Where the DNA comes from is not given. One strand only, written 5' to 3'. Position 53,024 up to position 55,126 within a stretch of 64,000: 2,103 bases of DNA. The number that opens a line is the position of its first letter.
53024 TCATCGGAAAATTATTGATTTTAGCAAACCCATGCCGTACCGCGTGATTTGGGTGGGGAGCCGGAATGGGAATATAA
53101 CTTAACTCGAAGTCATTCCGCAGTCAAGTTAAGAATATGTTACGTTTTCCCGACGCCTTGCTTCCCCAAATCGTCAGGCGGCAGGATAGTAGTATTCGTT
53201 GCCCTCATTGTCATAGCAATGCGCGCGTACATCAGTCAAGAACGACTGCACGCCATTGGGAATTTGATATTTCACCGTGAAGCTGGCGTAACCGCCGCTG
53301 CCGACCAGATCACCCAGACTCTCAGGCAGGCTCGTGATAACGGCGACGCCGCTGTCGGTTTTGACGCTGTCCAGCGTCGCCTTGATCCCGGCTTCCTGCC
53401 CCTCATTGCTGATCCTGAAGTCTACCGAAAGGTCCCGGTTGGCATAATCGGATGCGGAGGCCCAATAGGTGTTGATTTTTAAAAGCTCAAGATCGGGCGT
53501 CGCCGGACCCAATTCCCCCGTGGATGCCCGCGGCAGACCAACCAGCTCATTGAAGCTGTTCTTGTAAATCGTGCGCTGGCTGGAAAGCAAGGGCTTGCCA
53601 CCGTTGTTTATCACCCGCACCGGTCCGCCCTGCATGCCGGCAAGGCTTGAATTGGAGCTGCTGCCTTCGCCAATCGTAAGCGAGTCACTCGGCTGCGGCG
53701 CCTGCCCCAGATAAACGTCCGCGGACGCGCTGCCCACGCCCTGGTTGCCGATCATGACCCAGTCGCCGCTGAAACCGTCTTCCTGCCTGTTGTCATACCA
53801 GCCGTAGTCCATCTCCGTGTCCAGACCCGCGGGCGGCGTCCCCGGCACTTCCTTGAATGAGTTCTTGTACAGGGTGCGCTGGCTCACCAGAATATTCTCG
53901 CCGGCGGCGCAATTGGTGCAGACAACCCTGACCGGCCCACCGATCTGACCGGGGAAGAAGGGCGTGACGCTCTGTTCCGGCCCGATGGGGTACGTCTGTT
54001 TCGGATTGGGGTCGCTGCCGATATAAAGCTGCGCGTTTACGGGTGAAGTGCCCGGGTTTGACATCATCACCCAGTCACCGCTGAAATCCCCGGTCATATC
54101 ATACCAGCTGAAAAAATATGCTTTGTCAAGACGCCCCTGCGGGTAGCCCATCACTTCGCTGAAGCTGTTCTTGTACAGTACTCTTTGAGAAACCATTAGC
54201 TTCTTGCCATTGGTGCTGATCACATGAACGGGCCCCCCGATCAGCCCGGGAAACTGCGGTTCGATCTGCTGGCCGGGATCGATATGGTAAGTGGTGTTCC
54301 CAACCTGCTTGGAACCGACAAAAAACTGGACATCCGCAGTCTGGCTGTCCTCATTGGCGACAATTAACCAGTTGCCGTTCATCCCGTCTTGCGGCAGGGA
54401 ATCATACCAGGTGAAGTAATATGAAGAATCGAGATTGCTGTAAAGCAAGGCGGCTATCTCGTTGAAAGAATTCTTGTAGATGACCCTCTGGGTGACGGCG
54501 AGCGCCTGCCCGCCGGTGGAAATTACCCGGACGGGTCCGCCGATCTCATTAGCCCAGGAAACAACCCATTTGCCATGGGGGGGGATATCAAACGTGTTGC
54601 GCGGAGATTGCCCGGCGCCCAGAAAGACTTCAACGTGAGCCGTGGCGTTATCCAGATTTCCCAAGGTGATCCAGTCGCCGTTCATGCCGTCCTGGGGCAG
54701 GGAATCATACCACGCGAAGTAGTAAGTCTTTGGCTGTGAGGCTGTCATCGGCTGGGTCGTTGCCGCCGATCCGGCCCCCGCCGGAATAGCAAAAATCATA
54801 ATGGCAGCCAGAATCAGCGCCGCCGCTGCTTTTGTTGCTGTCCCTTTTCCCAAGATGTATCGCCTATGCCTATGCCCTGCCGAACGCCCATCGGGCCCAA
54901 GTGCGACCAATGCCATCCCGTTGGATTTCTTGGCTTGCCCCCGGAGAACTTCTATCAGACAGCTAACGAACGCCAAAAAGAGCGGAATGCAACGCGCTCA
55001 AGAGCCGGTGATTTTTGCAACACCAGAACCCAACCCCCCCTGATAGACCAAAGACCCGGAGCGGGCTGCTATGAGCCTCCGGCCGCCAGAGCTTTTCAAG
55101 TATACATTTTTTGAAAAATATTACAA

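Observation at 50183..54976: Two large secreted proteins built from an unrecognised ~95-aa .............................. repeat, inserted in the glyA-atp synteny block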

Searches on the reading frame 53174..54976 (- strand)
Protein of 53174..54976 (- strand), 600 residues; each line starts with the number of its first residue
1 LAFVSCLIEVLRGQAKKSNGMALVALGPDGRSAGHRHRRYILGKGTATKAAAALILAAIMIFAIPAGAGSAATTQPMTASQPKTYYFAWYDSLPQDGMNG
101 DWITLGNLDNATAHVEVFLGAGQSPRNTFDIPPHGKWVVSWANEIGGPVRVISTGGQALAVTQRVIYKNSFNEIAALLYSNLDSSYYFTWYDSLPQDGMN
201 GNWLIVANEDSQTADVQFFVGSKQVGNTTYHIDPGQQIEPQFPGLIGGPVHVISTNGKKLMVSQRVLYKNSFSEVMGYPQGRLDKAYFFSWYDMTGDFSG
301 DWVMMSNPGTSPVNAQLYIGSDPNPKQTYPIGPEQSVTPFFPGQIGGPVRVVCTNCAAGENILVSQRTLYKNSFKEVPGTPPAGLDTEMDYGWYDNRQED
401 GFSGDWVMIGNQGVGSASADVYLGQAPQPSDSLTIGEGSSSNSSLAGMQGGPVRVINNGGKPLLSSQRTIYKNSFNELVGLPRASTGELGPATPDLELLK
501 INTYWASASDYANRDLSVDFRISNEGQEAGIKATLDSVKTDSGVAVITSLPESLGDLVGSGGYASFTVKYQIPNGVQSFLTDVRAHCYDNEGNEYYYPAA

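Call 3: search_protein_families(library=pfam, proteins=[window:53174-54976:-], max_evalue=1)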
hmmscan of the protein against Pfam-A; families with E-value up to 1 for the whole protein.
window:53174-54976:- (600 aa): 1 family
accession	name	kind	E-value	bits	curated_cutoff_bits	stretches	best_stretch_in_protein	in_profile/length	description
PF05506.17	PLipase_C_C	-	0.00045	21.5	24.4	0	203-242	15-54/80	Bacterial phospholipase C, C-terminal domain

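Call 4: search_protein_families(library=ncbifam, proteins=[window:53174-54976:-], max_evalue=1)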
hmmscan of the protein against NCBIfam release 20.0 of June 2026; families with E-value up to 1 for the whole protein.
window:53174-54976:- (600 aa): 1 family
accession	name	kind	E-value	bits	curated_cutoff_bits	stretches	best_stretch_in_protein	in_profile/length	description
NF033748.1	class_F_sortase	subfamily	6.7e-05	22.5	166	0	81-118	41-77/155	class F sortase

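Call 7: find_homologous_proteins(query=window:53174-54976:-, max_evalue=0.001)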
Query window:53174-54976:- (600 aa): 222 proteins with E <= 0.001 among 8000 candidates; the best 120 are listed.
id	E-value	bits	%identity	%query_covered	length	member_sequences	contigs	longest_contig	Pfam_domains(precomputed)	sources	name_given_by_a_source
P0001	0.0e+0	1249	100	90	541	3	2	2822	-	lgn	-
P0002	0.0e+0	1197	92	97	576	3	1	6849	-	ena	-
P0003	0.0e+0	1119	89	90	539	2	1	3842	-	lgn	-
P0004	4.5e-196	671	56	89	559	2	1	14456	-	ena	-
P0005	5.1e-192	657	55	86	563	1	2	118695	-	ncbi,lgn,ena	-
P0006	6.7e-191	654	55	89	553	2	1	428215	-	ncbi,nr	ncbi:MAG: hypothetical protein M1340_02390 [Actinobacteria bacterium]|nr:hypothetical protein [Actin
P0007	3.8e-188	645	55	86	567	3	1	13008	-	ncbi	-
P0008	5.4e-186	638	55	87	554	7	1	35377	-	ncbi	ncbi:MAG: hypothetical protein ACYDET_05235 [Thermoleophilia bacterium]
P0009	6.8e-183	627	55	86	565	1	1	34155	-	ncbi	-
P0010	2.5e-181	622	51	86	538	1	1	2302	-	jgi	jgi:hypothetical protein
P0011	2.3e-176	606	54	86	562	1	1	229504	-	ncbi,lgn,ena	-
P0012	4.1e-175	602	49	95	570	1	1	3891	-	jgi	jgi:hypothetical protein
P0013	1.8e-174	600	51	87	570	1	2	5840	-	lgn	-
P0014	6.4e-174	598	48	91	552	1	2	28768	-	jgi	jgi:hypothetical protein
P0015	5.8e-171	588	50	86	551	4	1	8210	-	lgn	-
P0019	2.6e-166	573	47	92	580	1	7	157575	PF05506.18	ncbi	ncbi:MAG: hypothetical protein ACYC6B_06365 [Thermoleophilia bacterium]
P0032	1.8e-139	484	38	67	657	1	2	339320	PF17957.8,PF00188.33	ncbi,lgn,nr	ncbi:MAG: hypothetical protein HZB44_10010 [Actinobacteria bacterium]|nr:hypothetical protein [Actin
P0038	7.7e-126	439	41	66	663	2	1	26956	PF01832.26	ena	-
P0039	5.7e-124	433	40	68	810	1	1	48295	PF19077.7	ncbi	-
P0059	6.8e-101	357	37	66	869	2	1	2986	PF05547.18,PF05506.18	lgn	-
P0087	1.9e-88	315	38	66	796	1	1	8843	PF17957.8,PF02156.22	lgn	-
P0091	5.0e-88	314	41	66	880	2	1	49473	PF24156.3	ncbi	ncbi:MAG: hypothetical protein ACYC6O_10225 [Thermoleophilia bacterium]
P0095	4.8e-87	311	39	73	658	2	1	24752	PF17957.8,PF00188.33,PF05506.18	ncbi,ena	-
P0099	1.2e-86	309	40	69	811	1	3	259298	PF17957.8,PF19077.7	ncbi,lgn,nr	ncbi:MAG: hypothetical protein HZB44_01635 [Actinobacteria bacterium]|nr:hypothetical protein [Actin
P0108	6.5e-84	300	39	68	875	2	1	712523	-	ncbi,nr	ncbi:MAG: hypothetical protein HZB44_04850 [Actinobacteria bacterium]|nr:hypothetical protein [Actin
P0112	1.2e-82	296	38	56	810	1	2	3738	PF22148.2,PF00082.28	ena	-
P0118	6.7e-79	284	35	73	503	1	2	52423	-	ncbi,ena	-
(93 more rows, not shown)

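Call 15: search_solved_structures(query=A1, max_evalue=10, show_alignments=2)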
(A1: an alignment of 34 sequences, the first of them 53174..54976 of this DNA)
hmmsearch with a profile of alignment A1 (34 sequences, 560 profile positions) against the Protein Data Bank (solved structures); distinct sequences matched with E-value up to 10: 6.
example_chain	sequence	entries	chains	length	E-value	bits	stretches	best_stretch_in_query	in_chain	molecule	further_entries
8smq_A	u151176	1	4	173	0.022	16.2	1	125-230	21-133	hypothetical protein CD630_25440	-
5nxy_A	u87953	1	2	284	0.11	13.9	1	77-155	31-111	Osmotically activated L-carnitine/choline ABC transporter substrate-binding protein OpuCC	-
3r6u_A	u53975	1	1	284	0.15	13.4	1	82-155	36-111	Choline-binding protein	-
8prs_A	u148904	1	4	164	0.44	11.9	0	178-210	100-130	nvBagel4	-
6eyg_A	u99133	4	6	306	0.5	11.7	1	82-155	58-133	Osmotically activated L-carnitine/choline ABC transporter substrate-binding protein OpuCC | Choline binding protein OpuBC | Choline-binding protein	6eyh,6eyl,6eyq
3rcc_A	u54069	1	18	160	1.4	10.2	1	266-325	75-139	Sortase SrtA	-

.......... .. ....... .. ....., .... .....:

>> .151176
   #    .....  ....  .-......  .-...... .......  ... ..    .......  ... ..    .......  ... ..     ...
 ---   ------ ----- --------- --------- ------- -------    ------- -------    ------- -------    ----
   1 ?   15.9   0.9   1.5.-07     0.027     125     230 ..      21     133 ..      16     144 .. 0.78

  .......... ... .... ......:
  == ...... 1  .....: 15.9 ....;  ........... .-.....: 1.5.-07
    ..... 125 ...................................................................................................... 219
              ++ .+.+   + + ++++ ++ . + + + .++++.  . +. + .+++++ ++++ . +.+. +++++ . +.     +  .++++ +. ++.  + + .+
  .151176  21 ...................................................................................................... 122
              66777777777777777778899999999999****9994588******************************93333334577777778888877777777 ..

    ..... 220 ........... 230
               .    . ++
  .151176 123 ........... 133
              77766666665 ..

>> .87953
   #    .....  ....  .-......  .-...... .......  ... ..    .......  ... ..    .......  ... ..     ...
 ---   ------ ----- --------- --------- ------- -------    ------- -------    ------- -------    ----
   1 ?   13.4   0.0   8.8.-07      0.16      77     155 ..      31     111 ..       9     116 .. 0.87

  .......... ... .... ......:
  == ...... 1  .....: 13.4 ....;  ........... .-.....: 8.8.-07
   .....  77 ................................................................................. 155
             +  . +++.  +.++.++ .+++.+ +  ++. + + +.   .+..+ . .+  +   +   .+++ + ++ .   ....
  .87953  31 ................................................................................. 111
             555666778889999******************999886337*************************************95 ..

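Call 19: find_encoding_contigs(protein=P0002, flank=10000, max_places=4)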
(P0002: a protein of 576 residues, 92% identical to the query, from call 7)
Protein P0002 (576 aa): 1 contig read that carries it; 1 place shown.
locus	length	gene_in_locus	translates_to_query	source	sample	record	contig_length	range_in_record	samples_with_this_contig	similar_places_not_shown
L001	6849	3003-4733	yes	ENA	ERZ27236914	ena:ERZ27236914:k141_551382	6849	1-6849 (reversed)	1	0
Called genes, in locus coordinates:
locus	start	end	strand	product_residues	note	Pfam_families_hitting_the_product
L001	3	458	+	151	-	?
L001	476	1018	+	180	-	PF01451:LMWPc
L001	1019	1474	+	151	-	PF02502:LacAB_rpiB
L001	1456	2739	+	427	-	PF00464:SHMT, PF00155:Aminotran_1_2 (weak)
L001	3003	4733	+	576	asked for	-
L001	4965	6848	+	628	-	?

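Call 20: find_encoding_contigs(protein=P0006, flank=10000, max_places=3)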
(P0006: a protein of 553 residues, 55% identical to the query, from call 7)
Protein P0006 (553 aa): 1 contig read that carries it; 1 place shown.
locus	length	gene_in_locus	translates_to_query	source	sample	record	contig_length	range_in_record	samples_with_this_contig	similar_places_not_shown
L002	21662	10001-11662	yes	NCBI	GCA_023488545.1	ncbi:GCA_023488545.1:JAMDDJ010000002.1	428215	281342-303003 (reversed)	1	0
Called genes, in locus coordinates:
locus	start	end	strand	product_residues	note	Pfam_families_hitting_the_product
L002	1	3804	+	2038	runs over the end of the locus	-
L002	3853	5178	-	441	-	PF00817:IMS, PF11798:IMS_HHH (weak), PF11799:IMS_C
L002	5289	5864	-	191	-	PF00717:Peptidase_S24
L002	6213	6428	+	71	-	PF18993:Rv0078B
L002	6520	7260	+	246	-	PF01300:Sua5_yciO_yrdC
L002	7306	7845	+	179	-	PF01451:LMWPc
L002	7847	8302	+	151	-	PF02502:LacAB_rpiB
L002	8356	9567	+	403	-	PF00464:SHMT, PF00155:Aminotran_1_2, PF01212:Beta_elim_lyase (faint)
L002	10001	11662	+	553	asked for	-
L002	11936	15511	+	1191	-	PF02012:BNR (faint), PF14870:PSII_BNR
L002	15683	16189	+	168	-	PF00383:dCMP_cyt_deam_1, PF14437:MafB19-deam, PF14439:Bd3614-deam (weak)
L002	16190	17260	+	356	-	PF00953:Glycos_transf_4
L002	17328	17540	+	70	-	PF09527:ATPase_gene1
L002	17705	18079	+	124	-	-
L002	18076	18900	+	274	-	PF00119:ATP-synt_A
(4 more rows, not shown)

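Call 23: find_related_loci(query=A1, collection=genome_contigs, flank=8000)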
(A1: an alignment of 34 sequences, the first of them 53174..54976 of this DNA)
Query A1 (600 aa) in genome_contigs; peptide patterns used: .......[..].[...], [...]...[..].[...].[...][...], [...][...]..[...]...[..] (x = any residue, [..] = any of these).
73 stretches matched a pattern; 43 encode a relative of the query (tblastn E <= 1e-3); 42 distinct loci.
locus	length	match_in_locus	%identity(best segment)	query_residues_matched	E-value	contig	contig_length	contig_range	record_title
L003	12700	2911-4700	89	2-600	0e+0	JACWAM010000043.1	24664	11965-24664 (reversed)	MAG: Thermoleophilia bacterium isolate B_ACT_11 k141_197370, whole genome shotgun sequence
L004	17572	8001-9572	55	68-600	0e+0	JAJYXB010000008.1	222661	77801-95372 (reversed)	MAG: Actinomycetes bacterium isolate FK3.bin172 NODE_49_length_222661_cov_20.657603, whole genome shotgun sequence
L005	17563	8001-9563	55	82-598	0e+0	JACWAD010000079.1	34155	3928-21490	MAG: Thermoleophilia bacterium isolate B_ACT_02 k141_149839, whole genome shotgun sequence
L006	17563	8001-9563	55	82-599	0e+0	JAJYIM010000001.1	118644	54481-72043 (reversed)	MAG: Actinomycetes bacterium isolate DBS2-1.bin122 NODE_251_length_118644_cov_2.675895, whole genome shotgun sequence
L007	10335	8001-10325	47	53-599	8e-176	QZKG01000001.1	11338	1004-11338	MAG: Gaiellales bacterium isolate SURF_19 Ga0104751_1007784, whole genome shotgun sequence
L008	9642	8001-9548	54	83-599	1e-175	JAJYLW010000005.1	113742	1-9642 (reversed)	MAG: Actinomycetes bacterium isolate DBS2-1.bin96 NODE_277_length_113742_cov_4.056031, whole genome shotgun sequence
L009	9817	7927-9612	46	43-598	4e-166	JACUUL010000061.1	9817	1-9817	MAG: Thermoleophilia bacterium isolate Kmv30 NODE_3378_length_9817_cov_25.531653, whole genome shotgun sequence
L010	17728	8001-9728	42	38-598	9e-151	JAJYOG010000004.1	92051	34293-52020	MAG: Actinomycetes bacterium isolate DBS2-5.bin27 NODE_112_length_92051_cov_5.449883, whole genome shotgun sequence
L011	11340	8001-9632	47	61-599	1e-166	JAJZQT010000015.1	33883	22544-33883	MAG: Actinomycetes bacterium isolate SKS1.bin55 NODE_2228_length_33883_cov_16.434471, whole genome shotgun sequence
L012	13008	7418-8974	54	76-598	0e+0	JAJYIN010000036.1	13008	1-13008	MAG: Actinomycetes bacterium isolate DBS2-1.bin123 NODE_8957_length_13008_cov_1.736511, whole genome shotgun sequence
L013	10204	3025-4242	43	84-482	4e-99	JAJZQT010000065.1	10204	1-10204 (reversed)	MAG: Actinomycetes bacterium isolate SKS1.bin55 NODE_11633_length_10204_cov_17.212762, whole genome shotgun sequence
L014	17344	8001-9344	40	78-502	2e-98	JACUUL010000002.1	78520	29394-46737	MAG: Thermoleophilia bacterium isolate Kmv30 NODE_94_length_78520_cov_26.591295, whole genome shotgun sequence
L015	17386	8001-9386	39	77-488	1e-94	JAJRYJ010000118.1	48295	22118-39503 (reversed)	MAG: Actinomycetes bacterium isolate Dive96_bin3.284 k141_4971784, whole genome shotgun sequence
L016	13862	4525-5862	39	78-485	5e-94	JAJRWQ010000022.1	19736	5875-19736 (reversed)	MAG: Actinomycetes bacterium isolate Dive96_bin2.271 k141_655202, whole genome shotgun sequence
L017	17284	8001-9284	40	77-477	6e-91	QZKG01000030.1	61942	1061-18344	MAG: Gaiellales bacterium isolate SURF_19 Ga0104751_1000591, whole genome shotgun sequence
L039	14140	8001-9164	34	85-487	2e-52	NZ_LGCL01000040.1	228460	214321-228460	Ornatilinea apprima strain P3M-1 contig_7, whole genome shotgun sequence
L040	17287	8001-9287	32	83-484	2e-51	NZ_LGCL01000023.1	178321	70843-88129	Ornatilinea apprima strain P3M-1 contig_9, whole genome shotgun sequence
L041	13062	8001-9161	32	85-482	1e-45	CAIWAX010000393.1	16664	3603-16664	MAG: uncultured Anaerolineae bacterium isolate Umea3p4_bin-0630 genome assembly, contig: bin-0630:393/496, whole genome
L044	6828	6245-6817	34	114-411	2e-24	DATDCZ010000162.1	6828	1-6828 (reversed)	MAG TPA_asm: Anaerolineales bacterium isolate SMAG_U161 k141_435116, whole genome shotgun sequence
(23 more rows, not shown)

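Call 24: predict_structure(alignment_id=A1)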
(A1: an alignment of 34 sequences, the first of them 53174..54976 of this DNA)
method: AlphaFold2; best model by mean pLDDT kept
length: 600 residues; sequences in the alignment: 34
mean_pLDDT: 85.8   pTM: 0.81
mean pLDDT of the five models: 85.8, 85.5, 84.6, 84.1, 82.3
residues with pLDDT >= 90: 447; 70-90: 73; 50-70: 2; < 50: 78
segments of 3 or more residues with pLDDT < 50: 1-78
pLDDT, mean of each block of 10 residues (from residue 1): 25 29 30 33 38 41 37 43 94 95 95 96 94 96 94 96 96 94 96 96 95 97 91 95 96 97 96 95 95 92 96 95 90 95 92 92 96 95 92 88 92 89 92 91 87 90 93 94 87 91 93 95 93 97 97 95 94 93 96 91
secondary structure, 60 per line:
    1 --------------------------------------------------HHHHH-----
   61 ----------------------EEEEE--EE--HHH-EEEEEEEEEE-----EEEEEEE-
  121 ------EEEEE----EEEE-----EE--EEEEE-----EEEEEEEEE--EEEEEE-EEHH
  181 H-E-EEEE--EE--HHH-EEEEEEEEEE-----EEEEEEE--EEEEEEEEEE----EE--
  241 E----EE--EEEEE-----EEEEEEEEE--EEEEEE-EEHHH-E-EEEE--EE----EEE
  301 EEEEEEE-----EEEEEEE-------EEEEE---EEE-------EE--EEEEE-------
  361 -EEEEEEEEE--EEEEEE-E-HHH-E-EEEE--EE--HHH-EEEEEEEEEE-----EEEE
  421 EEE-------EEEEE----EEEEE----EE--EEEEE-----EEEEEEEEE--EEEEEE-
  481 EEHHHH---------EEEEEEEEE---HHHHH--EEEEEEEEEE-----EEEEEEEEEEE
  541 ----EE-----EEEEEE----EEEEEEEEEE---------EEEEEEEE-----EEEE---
elements in order: H51-55 E83-87 E98-107 E113-119 E127-131 E136-139 E149-153 E159-167 E170-175 E185-188 E199-208 E214-220 E223-232 E250-254 E260-268 E271-276 E286-289 E298-307 E313-319 E327-331 E335-337 E349-353 E362-370 E373-378 E388-391 E402-411 E417-423 E431-435 E440-444 E453-457 E463-471 E474-479 H483-486 E496-504 H508-512 E515-524 E530-540 E552-557 E562-571 E581-588 E594-597
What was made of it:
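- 53174..54976 (-): Gene B: exported protein made of a signal peptide, four ASRAH-like modules and an Ig-like C-domain. The ORF opens at a TTG (54976); the likely start is the ATG at 54916. AF2 model pLDDT 85.8, pTM 0.81 (call 24).
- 54764..54916 (-): Signal-peptide region of B (about aa 21-71): a basic stretch (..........) followed by a hydrophobic core (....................). Residues 1-78 are disordered in the AF2 model (call 24).
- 53177..53515 (-): B C-terminal 113-aa beta-sandwich (Ig-like) passenger domain, conserved in B orthologues. Seven strands with pLDDT above 90 (call 24).
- Checked: B's distinct C-terminal domain (aa 488-600) is a confident beta-sandwich with pLDDT above 90 (call 24).
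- Full-length B has pTM 0.81 with residues 79-600 mostly above 90, which indicates a fixed arrangement of the domains (call 24).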

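Call 26: fold_search(model_id=the predicted structure, library=pdb)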
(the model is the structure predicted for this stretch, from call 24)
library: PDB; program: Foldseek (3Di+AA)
matches with E <= 10: 1092; with E <= 0.001: 16
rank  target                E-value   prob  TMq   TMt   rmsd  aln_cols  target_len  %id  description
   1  2qki_A                2.2e-05  0.77  0.11  0.11  25.2       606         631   12  Human C3c in complex with the inhibitor compstatin (released 2007-08-14)
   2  4u48                  3.2e-05  0.84  0.14  0.07  28.9       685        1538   10  Crystal structure of Salmonella alpha-2-macroglobulin (released 2014-09-17)
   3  4rtd                  3.4e-05  0.96  0.18  0.11  25.8       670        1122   10  Escherichia coli alpha-2-macroglobulin activated by porcine elastase (released 2015-07-15)
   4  7s64_A                4.2e-05  0.75  0.13  0.07  32.5       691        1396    9  Intermediate-form oocyte/egg Alpha-2-Macroglobulin (A2Moo) tetramer (released 2022-01-05)
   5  8oq3_A                5.1e-05  0.66  0.12  0.06  25.3       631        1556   13  Structure of methylamine treated human complement C3 (released 2024-02-21)
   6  2a74_D                5.6e-05  0.60  0.11  0.11  25.5       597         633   10  Human Complement Component C3c (released 2005-09-27)
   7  8coe_C                6.8e-05  0.47  0.10  0.09  27.5       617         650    7  complement C5 in complex with the LCP0195 nanobody (released 2024-01-03)
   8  7o7q_A                1.8e-04  0.41  0.11  0.07  31.7       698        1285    6  (h-alpha2M)4 trypsin-activated state (released 2022-04-13)
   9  6tav_C                1.9e-04  0.51  0.12  0.07  32.4       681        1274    7  Crystal structure of endopeptidase-induced alpha2-macroglobulin (released 2021-05-12)
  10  7nyc_A                2.3e-04  0.75  0.16  0.07  26.9       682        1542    8  cryoEM structure of 3C9-sMAC (released 2021-10-06)
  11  9u62_E                3.0e-04  0.60  0.13  0.06  29.3       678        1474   10  AP pathways C3 convertase C3bBbP and C3 complex (released 2026-01-14)
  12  4u4j                  3.2e-04  0.80  0.16  0.08  28.4       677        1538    8  Crystal structure of Salmonella alpha-2-macroglobulin mutant Y1175G (released 2014-09-17)
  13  7tv9_A                5.0e-04  0.28  0.11  0.10  26.4       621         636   12  HUMAN COMPLEMENT COMPONENT C3B IN COMPLEX WITH APL-1030 (released 2022-03-30)
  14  5i5k_A                6.4e-04  0.33  0.11  0.05  28.0       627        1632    8  Structure of complement C5 in complex with eculizumab (released 2016-03-16)
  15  8b0f_A                6.7e-04  0.54  0.14  0.08  28.9       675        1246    9  CryoEM structure of C5b8-CD59 (released 2023-02-22)
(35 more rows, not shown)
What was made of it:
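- Tried and rejected: This was uninformative (call 26).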
